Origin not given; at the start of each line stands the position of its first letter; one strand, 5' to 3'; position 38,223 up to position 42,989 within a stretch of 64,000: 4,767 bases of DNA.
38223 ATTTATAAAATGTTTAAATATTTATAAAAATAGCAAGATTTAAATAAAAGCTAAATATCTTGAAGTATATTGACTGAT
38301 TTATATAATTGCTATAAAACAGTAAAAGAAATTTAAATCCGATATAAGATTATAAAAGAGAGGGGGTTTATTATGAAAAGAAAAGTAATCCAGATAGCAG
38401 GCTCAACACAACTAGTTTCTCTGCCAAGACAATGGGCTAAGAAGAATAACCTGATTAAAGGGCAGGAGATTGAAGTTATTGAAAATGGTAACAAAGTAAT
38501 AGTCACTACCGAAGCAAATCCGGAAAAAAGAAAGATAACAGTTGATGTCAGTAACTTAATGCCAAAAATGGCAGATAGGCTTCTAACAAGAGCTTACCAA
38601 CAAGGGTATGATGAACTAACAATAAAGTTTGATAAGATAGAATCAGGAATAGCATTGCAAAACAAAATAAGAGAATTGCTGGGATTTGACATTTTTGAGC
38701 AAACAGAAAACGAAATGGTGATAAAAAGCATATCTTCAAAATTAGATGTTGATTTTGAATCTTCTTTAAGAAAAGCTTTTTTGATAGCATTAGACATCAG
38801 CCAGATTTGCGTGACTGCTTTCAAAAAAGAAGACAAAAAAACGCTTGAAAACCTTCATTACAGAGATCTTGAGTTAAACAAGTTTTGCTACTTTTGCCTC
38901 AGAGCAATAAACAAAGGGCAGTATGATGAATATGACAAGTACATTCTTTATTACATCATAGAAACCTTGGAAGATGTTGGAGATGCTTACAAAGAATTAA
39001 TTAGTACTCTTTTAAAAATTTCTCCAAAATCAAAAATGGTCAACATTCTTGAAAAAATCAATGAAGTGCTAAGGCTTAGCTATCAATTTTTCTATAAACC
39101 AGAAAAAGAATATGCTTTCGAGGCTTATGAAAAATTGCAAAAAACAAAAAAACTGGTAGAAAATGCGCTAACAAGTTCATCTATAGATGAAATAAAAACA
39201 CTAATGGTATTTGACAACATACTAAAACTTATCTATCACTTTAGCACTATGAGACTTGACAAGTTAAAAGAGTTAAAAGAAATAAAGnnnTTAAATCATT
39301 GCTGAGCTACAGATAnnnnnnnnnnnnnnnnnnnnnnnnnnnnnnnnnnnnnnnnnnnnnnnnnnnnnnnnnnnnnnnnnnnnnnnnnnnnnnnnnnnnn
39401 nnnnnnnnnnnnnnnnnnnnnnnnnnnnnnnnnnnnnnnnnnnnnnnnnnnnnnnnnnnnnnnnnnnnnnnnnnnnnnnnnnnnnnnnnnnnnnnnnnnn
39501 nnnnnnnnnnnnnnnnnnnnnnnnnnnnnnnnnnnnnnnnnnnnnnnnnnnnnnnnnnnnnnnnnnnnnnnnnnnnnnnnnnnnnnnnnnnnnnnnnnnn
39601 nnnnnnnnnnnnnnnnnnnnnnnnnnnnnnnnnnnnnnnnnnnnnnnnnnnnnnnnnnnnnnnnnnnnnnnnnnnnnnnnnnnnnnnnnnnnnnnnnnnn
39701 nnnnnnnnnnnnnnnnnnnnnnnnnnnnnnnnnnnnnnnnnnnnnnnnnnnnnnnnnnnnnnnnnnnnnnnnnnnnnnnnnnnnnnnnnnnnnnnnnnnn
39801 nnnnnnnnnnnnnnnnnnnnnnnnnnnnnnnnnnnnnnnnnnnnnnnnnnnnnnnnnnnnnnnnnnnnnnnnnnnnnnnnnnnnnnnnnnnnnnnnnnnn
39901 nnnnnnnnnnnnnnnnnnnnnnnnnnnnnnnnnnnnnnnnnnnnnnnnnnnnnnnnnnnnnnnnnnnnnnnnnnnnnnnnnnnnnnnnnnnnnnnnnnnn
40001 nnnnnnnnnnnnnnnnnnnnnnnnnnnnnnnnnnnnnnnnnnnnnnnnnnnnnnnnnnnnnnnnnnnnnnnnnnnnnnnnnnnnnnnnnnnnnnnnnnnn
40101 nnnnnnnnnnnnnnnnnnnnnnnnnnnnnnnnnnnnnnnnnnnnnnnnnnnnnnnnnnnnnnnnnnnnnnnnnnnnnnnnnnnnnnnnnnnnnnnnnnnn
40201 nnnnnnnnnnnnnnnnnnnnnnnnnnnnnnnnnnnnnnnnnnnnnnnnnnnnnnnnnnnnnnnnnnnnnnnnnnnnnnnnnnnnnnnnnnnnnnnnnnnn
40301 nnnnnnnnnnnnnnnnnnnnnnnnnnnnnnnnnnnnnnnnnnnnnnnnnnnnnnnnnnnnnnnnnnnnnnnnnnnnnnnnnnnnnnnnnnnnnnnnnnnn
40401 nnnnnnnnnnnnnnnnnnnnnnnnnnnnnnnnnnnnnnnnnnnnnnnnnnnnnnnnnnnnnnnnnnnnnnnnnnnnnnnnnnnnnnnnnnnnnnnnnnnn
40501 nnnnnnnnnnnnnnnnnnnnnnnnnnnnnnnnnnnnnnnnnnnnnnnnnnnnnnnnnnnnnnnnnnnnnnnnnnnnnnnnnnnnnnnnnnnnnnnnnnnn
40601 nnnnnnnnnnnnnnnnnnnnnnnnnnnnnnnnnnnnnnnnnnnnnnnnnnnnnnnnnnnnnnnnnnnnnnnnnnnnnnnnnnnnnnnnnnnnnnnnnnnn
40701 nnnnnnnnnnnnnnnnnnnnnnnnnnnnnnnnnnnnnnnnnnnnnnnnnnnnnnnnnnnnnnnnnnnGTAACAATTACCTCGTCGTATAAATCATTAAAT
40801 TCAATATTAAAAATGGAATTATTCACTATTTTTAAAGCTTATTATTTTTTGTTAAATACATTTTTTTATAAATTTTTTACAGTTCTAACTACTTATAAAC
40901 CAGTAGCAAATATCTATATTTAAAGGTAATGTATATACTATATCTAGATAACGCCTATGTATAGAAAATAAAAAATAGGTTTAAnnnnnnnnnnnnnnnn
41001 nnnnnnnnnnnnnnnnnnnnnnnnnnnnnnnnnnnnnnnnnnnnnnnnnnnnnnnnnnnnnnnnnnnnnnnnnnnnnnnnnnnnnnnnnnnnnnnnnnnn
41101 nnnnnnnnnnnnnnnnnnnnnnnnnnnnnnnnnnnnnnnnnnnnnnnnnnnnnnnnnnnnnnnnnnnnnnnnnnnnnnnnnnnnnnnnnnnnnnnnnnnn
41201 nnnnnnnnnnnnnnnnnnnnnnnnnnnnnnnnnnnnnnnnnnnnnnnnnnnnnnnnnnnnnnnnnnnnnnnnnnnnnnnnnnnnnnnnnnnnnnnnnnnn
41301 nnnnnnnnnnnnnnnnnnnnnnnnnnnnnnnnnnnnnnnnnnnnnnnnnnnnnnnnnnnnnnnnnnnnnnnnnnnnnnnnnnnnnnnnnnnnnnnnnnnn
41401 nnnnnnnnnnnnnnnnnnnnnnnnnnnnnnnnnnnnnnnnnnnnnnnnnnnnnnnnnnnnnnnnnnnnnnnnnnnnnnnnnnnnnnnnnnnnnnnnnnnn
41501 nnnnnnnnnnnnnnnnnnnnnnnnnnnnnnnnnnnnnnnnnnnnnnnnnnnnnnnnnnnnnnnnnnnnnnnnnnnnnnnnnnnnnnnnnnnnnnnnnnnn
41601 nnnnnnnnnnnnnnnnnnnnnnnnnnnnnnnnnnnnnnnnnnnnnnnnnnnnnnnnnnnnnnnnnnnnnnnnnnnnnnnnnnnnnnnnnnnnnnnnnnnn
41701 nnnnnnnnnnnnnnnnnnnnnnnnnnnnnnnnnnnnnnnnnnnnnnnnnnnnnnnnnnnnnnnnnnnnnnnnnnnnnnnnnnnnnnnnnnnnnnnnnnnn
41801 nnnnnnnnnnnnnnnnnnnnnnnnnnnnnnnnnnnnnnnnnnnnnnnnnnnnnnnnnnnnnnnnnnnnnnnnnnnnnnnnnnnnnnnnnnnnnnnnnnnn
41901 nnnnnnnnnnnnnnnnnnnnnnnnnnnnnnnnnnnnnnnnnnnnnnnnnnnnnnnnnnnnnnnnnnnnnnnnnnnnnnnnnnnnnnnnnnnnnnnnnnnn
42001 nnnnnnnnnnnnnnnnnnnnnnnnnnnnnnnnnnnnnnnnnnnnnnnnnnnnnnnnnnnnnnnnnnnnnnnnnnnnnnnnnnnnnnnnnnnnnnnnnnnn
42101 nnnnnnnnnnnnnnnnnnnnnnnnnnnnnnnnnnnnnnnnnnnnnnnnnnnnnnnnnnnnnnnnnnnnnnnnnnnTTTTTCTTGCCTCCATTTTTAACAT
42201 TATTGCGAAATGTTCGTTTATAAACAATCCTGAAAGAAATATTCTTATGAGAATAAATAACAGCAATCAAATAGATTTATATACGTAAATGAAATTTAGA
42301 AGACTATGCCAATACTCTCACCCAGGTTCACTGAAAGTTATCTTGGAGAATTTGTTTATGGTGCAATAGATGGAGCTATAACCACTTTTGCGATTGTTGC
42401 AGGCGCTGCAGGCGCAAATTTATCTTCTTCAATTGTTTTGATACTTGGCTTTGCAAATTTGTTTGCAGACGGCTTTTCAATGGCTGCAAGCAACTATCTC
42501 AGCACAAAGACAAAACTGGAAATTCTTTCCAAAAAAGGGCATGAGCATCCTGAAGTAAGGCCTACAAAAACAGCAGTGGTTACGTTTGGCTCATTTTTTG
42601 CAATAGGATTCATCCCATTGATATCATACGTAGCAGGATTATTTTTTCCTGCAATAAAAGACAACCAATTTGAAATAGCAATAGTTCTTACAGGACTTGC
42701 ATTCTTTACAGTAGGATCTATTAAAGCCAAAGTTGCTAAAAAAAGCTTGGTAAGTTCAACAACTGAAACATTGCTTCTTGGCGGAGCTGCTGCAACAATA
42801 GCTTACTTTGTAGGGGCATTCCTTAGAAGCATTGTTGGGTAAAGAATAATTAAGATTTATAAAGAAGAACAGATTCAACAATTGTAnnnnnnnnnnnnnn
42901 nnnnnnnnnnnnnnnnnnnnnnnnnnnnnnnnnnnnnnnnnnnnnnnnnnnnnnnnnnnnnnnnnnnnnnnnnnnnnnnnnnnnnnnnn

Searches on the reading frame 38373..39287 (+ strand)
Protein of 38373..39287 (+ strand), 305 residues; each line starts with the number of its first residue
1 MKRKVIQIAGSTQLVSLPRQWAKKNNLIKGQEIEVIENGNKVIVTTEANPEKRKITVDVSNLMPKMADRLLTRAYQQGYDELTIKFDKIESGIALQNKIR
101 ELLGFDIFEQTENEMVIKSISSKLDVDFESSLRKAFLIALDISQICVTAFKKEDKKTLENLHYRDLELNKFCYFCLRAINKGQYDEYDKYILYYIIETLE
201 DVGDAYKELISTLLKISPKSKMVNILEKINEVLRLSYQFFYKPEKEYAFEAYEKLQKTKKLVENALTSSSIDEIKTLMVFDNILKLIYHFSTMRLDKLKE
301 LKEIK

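Call 62: search_protein_families(library=pfam, proteins=[window:38373-39287:+], max_evalue=0.00001)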
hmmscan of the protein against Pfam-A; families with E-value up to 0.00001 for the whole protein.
window:38373-39287:+ (305 aa): 1 family
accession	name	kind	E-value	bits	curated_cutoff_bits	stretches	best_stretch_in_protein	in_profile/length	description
PF04014.23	MazE_antitoxin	-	5.6e-07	29.8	24.7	1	7-45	2-41/48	Antidote-toxin recognition MazE, bacterial antitoxin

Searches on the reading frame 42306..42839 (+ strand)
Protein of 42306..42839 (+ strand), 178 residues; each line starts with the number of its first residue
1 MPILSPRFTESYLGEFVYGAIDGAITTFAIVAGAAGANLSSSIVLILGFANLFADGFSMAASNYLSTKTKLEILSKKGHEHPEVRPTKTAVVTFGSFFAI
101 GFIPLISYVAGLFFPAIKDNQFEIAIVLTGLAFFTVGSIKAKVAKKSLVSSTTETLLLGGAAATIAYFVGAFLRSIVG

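Call 62: search_protein_families(library=pfam, proteins=[window:42306-42839:+], max_evalue=0.00001)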
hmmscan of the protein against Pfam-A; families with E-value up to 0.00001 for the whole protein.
window:42306-42839:+ (178 aa): 1 family
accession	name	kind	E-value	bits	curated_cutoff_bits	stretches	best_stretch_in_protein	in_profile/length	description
PF01988.24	VIT1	-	9e-35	120.9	28.1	2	15-76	3-65/214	VIT family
